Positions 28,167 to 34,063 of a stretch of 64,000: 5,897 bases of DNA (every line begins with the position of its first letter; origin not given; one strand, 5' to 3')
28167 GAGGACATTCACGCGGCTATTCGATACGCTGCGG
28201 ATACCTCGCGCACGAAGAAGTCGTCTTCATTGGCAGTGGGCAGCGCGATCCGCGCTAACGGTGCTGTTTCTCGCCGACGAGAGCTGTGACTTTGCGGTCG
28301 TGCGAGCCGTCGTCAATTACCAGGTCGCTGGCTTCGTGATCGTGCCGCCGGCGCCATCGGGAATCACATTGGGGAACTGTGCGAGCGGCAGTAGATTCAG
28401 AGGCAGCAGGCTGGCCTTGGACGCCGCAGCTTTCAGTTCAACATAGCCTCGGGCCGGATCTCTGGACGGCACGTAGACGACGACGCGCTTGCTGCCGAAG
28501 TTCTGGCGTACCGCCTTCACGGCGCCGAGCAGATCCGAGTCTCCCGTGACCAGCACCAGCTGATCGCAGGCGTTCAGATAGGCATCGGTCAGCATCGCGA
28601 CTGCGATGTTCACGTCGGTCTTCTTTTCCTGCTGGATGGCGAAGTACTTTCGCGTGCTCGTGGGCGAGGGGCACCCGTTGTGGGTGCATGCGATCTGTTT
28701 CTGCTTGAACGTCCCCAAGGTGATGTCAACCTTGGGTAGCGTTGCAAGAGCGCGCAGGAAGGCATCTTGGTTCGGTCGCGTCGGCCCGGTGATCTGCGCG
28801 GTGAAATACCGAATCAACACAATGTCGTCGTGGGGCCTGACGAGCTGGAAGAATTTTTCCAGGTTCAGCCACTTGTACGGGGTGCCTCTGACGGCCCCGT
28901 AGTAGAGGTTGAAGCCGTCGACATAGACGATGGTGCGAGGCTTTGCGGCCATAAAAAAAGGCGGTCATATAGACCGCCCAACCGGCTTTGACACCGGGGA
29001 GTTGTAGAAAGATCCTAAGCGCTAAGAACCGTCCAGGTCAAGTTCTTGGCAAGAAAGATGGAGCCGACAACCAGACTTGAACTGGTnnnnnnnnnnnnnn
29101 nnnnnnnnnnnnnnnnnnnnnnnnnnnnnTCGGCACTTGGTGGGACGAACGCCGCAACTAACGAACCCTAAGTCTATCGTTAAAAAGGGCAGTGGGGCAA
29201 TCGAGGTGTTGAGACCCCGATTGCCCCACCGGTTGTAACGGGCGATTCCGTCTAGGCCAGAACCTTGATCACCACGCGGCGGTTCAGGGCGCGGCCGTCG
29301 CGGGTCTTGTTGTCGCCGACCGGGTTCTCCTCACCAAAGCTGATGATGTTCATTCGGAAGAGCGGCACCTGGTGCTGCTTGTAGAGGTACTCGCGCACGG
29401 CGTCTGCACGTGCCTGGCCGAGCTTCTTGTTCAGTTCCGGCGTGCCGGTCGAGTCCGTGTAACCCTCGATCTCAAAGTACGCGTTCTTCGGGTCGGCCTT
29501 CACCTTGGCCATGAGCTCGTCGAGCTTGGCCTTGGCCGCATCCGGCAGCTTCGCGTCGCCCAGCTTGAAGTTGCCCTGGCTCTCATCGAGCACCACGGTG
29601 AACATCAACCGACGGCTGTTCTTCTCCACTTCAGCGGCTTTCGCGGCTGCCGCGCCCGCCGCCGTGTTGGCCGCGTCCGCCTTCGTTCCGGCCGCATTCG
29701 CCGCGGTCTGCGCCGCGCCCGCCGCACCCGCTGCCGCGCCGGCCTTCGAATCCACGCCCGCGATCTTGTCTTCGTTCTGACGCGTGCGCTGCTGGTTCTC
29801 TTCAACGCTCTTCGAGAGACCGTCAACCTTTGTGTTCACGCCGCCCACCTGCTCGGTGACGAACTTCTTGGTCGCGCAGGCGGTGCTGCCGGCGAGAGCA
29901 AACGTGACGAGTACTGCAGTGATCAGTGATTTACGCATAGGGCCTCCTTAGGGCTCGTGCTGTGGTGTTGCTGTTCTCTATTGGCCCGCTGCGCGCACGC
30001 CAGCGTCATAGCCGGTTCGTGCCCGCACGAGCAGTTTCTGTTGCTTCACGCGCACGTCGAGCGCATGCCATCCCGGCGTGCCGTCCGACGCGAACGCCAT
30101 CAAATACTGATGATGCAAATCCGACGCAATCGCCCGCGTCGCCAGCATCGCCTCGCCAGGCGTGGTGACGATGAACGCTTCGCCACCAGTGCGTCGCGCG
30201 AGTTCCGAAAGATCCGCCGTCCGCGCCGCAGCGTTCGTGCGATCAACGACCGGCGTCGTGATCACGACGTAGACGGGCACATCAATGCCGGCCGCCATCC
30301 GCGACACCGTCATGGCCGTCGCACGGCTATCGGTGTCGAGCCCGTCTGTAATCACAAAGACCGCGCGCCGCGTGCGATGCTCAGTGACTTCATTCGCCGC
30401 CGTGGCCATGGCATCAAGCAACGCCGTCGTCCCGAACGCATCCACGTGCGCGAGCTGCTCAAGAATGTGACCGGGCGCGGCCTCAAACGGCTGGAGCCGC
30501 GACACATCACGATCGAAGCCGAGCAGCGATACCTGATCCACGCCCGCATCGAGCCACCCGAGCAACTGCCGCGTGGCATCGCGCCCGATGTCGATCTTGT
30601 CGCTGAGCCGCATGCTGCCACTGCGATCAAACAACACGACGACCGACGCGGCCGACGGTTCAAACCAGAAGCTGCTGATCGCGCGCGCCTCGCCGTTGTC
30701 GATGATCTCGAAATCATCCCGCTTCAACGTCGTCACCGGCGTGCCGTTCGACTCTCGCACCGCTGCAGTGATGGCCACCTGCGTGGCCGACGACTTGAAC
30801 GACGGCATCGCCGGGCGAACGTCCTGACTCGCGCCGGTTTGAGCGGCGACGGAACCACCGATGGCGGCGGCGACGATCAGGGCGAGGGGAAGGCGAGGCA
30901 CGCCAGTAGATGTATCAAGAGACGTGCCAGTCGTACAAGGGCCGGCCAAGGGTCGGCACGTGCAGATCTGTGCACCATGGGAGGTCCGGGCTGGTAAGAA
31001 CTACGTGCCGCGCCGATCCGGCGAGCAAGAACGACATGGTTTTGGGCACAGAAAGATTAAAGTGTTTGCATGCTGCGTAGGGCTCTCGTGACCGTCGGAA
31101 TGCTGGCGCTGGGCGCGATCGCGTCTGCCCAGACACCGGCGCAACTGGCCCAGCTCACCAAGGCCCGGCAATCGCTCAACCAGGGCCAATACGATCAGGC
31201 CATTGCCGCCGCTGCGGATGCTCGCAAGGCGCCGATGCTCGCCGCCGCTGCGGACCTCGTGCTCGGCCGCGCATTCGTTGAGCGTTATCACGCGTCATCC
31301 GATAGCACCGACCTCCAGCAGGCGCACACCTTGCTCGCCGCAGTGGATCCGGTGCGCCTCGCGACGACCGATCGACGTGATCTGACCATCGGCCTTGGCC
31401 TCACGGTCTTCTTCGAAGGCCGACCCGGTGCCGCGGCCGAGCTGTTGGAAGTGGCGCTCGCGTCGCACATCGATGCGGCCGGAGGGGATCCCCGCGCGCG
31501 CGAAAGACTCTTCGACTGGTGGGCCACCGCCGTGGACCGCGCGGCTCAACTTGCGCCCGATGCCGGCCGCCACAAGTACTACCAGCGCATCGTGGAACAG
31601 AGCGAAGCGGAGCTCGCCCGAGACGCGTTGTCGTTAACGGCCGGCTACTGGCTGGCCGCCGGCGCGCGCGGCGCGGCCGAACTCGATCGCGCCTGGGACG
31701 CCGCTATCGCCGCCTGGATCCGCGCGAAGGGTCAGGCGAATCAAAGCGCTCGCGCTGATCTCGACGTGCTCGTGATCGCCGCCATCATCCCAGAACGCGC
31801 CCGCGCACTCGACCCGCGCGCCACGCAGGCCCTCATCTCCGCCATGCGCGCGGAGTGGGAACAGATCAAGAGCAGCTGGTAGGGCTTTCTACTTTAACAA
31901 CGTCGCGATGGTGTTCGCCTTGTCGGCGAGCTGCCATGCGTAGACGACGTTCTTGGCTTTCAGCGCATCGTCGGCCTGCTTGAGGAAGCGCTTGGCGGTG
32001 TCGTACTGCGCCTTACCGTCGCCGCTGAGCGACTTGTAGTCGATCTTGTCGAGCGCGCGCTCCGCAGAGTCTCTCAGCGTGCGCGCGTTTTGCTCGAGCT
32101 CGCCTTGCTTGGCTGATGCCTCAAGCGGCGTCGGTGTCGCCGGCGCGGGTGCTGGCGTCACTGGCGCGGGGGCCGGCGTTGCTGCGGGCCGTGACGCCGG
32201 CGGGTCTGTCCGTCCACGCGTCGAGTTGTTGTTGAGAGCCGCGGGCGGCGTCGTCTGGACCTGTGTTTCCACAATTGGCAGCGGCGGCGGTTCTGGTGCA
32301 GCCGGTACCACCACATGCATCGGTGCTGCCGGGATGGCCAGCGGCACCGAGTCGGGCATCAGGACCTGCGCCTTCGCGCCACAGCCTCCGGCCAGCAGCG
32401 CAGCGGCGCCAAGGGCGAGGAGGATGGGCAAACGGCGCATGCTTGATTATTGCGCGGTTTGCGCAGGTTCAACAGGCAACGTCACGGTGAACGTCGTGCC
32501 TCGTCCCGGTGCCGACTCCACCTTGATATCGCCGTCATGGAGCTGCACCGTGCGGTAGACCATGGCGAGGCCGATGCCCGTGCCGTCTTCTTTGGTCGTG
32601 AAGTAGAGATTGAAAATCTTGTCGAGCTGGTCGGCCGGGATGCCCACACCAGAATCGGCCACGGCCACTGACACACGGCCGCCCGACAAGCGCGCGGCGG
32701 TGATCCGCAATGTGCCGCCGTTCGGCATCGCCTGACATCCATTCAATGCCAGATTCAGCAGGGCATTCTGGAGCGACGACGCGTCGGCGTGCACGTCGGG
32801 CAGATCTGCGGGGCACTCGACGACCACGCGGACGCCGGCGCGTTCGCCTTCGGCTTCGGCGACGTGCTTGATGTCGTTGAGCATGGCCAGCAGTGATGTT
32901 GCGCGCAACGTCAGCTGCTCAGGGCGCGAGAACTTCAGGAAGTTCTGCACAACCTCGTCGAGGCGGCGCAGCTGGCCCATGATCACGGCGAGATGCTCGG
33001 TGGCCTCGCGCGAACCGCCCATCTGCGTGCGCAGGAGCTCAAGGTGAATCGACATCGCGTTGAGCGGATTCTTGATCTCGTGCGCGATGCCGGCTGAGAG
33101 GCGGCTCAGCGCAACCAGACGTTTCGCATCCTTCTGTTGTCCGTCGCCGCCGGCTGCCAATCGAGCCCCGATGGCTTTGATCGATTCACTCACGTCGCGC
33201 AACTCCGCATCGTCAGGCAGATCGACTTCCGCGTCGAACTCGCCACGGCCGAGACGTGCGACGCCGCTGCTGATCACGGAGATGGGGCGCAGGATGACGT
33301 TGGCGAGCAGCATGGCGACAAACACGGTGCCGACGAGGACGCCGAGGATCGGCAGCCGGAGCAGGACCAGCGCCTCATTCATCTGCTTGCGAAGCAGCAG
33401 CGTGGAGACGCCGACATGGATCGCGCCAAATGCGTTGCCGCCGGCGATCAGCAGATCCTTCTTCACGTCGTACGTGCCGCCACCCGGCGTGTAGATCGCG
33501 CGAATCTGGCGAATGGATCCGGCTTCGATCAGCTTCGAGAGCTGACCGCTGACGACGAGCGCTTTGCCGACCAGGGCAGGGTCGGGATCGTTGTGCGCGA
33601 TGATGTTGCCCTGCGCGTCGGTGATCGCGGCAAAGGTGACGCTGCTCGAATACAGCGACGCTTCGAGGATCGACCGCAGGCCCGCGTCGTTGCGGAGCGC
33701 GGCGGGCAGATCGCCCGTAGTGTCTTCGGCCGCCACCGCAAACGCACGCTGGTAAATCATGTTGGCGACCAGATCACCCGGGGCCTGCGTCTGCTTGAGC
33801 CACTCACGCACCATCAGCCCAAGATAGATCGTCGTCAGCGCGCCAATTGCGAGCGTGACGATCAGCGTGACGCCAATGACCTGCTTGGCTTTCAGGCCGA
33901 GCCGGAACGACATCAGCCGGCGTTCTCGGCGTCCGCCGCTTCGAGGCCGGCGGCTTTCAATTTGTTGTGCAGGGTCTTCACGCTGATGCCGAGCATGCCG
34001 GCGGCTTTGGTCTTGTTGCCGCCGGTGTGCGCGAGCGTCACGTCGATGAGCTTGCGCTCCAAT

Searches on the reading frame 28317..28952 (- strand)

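Call 27: search_protein_families(library=pfam, proteins=[window:28317-28952:-], max_evalue=0.001)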
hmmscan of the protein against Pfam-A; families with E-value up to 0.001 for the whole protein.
window:28317-28952:- (211 aa): 1 family
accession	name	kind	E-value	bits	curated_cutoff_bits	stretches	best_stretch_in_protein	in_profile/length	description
PF01936.24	NYN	-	5.6e-15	56.5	24.2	1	6-162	1-125/145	NYN domain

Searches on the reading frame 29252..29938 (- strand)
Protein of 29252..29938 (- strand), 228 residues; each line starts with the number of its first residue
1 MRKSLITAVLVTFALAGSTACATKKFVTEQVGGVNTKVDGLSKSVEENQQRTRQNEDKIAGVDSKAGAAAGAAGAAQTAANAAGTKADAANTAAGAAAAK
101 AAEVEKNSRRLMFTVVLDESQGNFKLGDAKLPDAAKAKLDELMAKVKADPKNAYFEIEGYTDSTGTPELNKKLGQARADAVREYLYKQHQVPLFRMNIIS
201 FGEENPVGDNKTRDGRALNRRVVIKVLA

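Call 27: search_protein_families(library=pfam, proteins=[window:29252-29938:-], max_evalue=0.001)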
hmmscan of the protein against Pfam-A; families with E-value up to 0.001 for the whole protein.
window:29252-29938:- (228 aa): 1 family
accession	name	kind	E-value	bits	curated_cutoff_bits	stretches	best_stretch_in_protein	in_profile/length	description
PF00691.25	OmpA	-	4.4e-19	69.1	27.2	1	124-220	2-98/98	OmpA family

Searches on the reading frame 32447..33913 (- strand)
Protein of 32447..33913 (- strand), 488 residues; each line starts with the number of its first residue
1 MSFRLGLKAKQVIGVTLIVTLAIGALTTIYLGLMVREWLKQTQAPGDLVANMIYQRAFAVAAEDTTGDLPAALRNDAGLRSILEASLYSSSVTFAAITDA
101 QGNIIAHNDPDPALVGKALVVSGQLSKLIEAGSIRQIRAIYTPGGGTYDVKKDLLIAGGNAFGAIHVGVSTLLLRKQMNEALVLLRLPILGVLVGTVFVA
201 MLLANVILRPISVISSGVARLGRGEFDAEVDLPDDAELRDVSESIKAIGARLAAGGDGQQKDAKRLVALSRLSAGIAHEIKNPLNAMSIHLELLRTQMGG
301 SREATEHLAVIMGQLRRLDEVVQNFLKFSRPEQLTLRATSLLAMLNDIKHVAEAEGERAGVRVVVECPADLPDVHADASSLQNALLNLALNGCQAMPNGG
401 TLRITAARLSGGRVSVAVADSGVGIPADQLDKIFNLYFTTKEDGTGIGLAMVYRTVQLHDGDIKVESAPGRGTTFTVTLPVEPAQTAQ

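Call 55: search_protein_families(library=pfam, proteins=[window:32447-33913:-], max_evalue=0.00001)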
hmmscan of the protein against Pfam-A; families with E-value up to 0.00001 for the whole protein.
window:32447-33913:- (488 aa): 3 families
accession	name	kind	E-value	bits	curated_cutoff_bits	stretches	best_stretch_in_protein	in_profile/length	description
PF02518.31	HATPase_c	-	5.9e-26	91.5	26.4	1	377-482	2-110/111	Histidine kinase-, DNA gyrase B-, and HSP90-like ATPase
PF00512.31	HisKA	-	1.1e-13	51.4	26.9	1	269-333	2-65/66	His Kinase A (phospho-acceptor) domain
PF17203.10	sCache_3_2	-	1.7e-08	35.1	28.4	1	76-181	37-138/140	Single cache domain 3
